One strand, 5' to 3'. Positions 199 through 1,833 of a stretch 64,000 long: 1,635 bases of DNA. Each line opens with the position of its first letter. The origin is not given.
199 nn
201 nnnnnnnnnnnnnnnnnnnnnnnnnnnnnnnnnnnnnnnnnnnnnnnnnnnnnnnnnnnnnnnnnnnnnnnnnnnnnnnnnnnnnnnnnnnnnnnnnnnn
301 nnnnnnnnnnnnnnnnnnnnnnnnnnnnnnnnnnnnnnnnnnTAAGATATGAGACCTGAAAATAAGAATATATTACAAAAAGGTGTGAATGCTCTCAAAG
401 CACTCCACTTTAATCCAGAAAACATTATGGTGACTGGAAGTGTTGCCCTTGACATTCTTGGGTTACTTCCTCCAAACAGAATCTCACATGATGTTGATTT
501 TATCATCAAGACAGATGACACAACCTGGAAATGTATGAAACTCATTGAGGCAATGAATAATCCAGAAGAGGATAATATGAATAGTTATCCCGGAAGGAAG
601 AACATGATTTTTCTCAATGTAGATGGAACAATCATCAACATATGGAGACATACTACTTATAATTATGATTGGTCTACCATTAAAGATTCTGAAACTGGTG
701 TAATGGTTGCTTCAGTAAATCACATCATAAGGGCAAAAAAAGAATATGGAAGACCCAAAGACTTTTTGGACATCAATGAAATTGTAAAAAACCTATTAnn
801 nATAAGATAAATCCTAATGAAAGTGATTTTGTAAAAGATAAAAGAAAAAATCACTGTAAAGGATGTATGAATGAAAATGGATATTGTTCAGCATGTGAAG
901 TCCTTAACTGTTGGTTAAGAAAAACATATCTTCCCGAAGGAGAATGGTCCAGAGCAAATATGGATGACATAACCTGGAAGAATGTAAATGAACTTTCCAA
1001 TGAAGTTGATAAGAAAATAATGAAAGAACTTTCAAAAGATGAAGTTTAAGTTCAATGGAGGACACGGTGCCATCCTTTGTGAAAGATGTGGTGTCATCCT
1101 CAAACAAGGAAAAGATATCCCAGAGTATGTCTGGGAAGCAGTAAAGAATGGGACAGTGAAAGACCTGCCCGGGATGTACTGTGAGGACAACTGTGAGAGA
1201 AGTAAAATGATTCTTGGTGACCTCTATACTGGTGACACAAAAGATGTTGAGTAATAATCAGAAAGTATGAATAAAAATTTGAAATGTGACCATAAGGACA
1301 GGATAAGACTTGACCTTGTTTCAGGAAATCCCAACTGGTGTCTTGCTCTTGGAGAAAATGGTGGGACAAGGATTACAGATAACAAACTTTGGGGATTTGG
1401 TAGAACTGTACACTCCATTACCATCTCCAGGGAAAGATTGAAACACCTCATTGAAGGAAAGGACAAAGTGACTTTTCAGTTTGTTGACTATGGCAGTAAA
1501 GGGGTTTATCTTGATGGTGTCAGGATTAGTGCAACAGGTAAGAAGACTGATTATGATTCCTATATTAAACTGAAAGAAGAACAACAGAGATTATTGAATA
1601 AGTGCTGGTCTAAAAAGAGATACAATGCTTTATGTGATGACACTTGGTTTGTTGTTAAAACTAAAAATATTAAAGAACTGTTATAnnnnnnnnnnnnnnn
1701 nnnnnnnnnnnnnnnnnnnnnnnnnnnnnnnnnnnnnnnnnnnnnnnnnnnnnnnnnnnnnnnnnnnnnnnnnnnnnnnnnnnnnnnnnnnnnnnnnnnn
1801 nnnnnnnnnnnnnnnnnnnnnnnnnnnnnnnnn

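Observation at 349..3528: Clustered RNA-end repair enzymes: Pol-beta NTase, Thg1-like 3'-5' polymerase, HAD phosphatase, HD phosphohydrolase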

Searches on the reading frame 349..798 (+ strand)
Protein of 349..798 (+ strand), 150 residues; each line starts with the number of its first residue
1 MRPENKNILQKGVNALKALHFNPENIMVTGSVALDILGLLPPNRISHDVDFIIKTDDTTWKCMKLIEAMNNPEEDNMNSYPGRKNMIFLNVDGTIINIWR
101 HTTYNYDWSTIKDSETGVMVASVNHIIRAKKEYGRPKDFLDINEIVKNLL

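Call 3: search_protein_families(library=pfam, proteins=[window:349-798:+], max_evalue=0.1)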
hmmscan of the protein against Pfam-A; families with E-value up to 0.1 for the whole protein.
window:349-798:+ (150 aa): 2 families
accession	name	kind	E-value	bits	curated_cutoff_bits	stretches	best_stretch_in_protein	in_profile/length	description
PF23942.1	DUF7277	-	0.0013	19.9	27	1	28-98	3-67/87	Domain of unknown function (DUF7277)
PF08843.17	AbiEii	-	0.048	14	22.5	0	19-64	8-50/238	Nucleotidyl transferase AbiEii toxin, Type IV TA system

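Call 4: search_protein_families(library=phrogs, proteins=[window:349-798:+], max_evalue=0.01)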
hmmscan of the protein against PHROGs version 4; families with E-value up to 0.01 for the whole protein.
window:349-798:+ (150 aa): 1 family
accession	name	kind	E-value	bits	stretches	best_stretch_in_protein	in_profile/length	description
phrog_12854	-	unknown function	0.00019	22.1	1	8-145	6-127/137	-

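Call 11: search_protein_families(library=ncbifam, proteins=[window:349-798:+], max_evalue=0.01)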
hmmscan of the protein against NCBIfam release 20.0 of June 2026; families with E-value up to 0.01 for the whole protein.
window:349-798:+ (150 aa): 0 families

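Call 49: find_homologous_proteins(query=window:349-798:+, max_evalue=0.001)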
Query window:349-798:+ (150 aa): 55 proteins with E <= 0.001 among 84 candidates.
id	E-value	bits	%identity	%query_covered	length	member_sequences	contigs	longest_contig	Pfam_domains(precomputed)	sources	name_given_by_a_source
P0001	4.0e-96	337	99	100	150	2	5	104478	-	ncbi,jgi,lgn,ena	-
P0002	6.2e-91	320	95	100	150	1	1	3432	-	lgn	-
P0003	2.2e-90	318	95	100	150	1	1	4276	-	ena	-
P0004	2.4e-83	295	89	100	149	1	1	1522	-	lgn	-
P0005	1.2e-69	251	74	100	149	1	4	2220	-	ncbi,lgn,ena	-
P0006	6.8e-64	232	69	100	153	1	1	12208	-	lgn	-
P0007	1.2e-63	231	71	100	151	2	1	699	-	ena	-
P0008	3.7e-60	220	70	93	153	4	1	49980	-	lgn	-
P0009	6.6e-60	219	67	100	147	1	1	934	-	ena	-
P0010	7.7e-56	206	62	100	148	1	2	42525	-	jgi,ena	-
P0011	1.5e-55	205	65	93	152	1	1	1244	-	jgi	jgi:hypothetical protein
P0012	7.7e-55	203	64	93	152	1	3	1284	-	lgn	-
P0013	1.1e-54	202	63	100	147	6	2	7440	-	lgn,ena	-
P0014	3.3e-52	194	63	100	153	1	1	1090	-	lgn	-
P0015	2.6e-51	191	61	100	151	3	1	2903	-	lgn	-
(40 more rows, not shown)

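Call 52: search_solved_structures(query=A3, max_evalue=10, show_alignments=2)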
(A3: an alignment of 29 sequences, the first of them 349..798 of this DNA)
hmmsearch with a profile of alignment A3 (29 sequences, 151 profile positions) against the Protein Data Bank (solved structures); distinct sequences matched with E-value up to 10: 2.
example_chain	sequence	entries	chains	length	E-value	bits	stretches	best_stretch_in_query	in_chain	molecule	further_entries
4hx0_A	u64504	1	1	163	0.98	12.7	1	14-56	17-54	Putative nucleotidyltransferase TM1012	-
6slf_A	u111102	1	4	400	1.4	12.1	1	1-50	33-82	N-alpha-acyl-glutamine aminoacylase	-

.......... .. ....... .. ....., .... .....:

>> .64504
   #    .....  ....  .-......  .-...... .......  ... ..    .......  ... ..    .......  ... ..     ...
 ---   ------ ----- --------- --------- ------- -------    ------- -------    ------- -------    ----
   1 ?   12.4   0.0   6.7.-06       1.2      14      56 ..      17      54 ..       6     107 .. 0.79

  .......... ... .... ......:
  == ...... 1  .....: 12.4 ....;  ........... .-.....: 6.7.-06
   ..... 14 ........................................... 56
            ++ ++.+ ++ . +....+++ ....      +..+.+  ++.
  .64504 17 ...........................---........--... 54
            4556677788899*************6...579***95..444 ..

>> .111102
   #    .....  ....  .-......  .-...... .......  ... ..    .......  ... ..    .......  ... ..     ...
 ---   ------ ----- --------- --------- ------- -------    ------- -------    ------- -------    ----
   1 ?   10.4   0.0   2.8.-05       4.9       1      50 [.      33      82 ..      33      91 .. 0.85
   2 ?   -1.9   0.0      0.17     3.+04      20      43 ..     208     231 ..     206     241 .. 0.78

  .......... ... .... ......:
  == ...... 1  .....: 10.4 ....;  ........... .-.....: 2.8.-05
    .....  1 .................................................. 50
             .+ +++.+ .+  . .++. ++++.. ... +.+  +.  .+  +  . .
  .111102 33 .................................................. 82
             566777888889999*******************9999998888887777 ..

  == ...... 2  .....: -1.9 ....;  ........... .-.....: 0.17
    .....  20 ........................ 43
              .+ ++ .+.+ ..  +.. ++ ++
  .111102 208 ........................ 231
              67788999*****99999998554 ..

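Call 58: predict_structure(alignment_id=A3)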
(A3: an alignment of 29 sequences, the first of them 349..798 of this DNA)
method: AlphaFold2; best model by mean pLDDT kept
length: 150 residues; sequences in the alignment: 29
mean_pLDDT: 89.0   pTM: 0.84
mean pLDDT of the five models: 89.0, 88.8, 88.7, 87.9, 88.0
residues with pLDDT >= 90: 99; 70-90: 37; 50-70: 14; < 50: 0
segments of 3 or more residues with pLDDT < 50: none
pLDDT, mean of each block of 10 residues (from residue 1): 94 96 96 94 90 95 91 63 84 92 75 95 91 87 91
secondary structure, 60 per line:
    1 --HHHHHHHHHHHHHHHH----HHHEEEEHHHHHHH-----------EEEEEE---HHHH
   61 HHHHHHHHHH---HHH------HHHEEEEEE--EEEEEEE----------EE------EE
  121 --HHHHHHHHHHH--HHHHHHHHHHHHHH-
elements in order: H3-18 E26-29 H30-36 E48-53 H57-70 E86-91 E94-100 H123-133 H136-149

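Call 62: fold_search(model_id=the predicted structure, library=pdb)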
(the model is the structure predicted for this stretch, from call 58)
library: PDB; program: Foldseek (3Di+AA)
matches with E <= 10: 760; with E <= 0.001: 2
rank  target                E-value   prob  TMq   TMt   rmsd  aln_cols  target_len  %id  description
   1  2ewr                  1.1e-04  1.00  0.59  0.58   5.5       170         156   19  Crystal structure of a putative nucleotidyltransferase (tm1012) from Thermotoga maritima at 1.60 A resolution (released 2005-12-06)
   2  2fcl                  3.7e-04  1.00  0.60  0.58   5.3       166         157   18  Crystal structure of a putative nucleotidyltransferase (tm1012) from Thermotoga maritima at 1.35 A resolution (released 2006-03-14)
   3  4wse_B                2.3e-03  1.00  0.53  0.20   6.7       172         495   13  Crystal structure of the Mimivirus polyadenylate synthase (released 2015-04-01)
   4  6qy6                  5.3e-03  0.96  0.38  0.18  10.3       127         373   17  Crystal structure of the CCA-adding enzyme of a psychrophilic organism (released 2020-03-25)
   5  6j7o                  6.5e-03  0.99  0.51  0.30  10.6       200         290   14  Crystal structure of toxin TglT (unusual type guanylyltransferase-like toxin, Rv1045) mutant E146Q from Mycobacterium tu (released 2020-05-13)
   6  6y5u                  8.5e-03  0.98  0.49  0.29  10.8       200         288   14  MenT3 (aka TglT), nucleotidyltransferase toxin Rv1045 from Mycobacterium tuberculosis (released 2020-09-16)
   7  6j7s                  1.3e-02  0.97  0.51  0.30  10.6       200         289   14  Crystal structure of toxin TglT (unusual type guanylyltransferase-like toxin, Rv1045) wild type protein from Mycobacteri (released 2020-05-13)
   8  6qxn                  1.3e-02  0.87  0.37  0.17  11.2       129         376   17  Crystal structure of the CCA-adding enzyme of a psychrophilic organism in complex with CTP (released 2020-03-25)
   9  7oqx                  1.4e-02  0.93  0.39  0.19   7.3       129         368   17  Crystal structure of a psychrophilic CCA-adding enzyme in complex with CMPcPP (released 2021-11-03)
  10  6j7q                  1.7e-02  0.97  0.52  0.31   9.3       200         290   12  Crystal structure of toxin TglT (unusual type guanylyltransferase-like toxin, Rv1045) mutant S78A from Mycobacterium tub (released 2020-05-13)
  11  7otr                  1.7e-02  0.87  0.37  0.18   9.7       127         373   18  Crystal structure of a psychrophilic CCA-adding enzyme determined by SAD phasing (released 2021-11-03)
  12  6q52                  2.3e-02  0.96  0.38  0.18   4.1        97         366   22  Structure of a psychrophilic CCA-adding enzyme in complex with CMPcPP at room temperature in ChipX microfluidic device (released 2019-05-01)
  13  6j7p                  2.9e-02  0.91  0.50  0.29  10.5       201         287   15  Crystal structure of toxin TglT (unusual type guanylyltransferase-like toxin, Rv1045) mutant E146Q co-expressed with Tak (released 2020-05-13)
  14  7c46                  2.9e-02  0.84  0.42  0.24  11.3       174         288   15  Crystal Structure of Rv1045 toxin point variant K189A (released 2021-05-26)
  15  8xhr_A                3.3e-02  0.92  0.51  0.30  10.6       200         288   14  Crystal structure of Mycobacterium tuberculosis MenT3 bound with CTP (released 2024-02-28)
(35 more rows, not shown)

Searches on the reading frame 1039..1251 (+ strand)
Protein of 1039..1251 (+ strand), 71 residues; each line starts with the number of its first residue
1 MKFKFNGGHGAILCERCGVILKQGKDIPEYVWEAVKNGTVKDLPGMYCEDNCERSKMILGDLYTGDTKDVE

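Call 3: search_protein_families(library=pfam, proteins=[window:1039-1251:+], max_evalue=0.1)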
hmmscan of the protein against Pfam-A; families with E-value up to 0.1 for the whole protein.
window:1039-1251:+ (71 aa): 2 families
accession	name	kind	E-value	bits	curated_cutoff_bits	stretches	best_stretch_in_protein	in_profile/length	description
PF04736.17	Eclosion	-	0.035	14.2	25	0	48-67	13-32/61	Eclosion hormone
PF00320.33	GATA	-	0.099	12.7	26.8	0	7-23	15-32/36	GATA zinc finger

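Call 4: search_protein_families(library=phrogs, proteins=[window:1039-1251:+], max_evalue=0.01)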
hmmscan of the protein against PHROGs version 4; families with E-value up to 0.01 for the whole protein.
window:1039-1251:+ (71 aa): 0 families

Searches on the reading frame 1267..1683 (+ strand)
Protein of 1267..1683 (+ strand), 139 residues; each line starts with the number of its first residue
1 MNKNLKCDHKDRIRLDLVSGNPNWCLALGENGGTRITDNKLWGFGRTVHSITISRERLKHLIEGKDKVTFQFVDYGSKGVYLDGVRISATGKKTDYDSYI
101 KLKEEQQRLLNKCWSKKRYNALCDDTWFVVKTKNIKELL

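Call 3: search_protein_families(library=pfam, proteins=[window:1267-1683:+], max_evalue=0.1)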
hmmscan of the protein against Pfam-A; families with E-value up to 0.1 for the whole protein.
window:1267-1683:+ (139 aa): 0 families

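Call 4: search_protein_families(library=phrogs, proteins=[window:1267-1683:+], max_evalue=0.01)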
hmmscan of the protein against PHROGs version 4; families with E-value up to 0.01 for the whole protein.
window:1267-1683:+ (139 aa): 0 families

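Call 11: search_protein_families(library=ncbifam, proteins=[window:1267-1683:+], max_evalue=0.01)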
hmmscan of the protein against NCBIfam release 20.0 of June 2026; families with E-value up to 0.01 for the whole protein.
window:1267-1683:+ (139 aa): 0 families
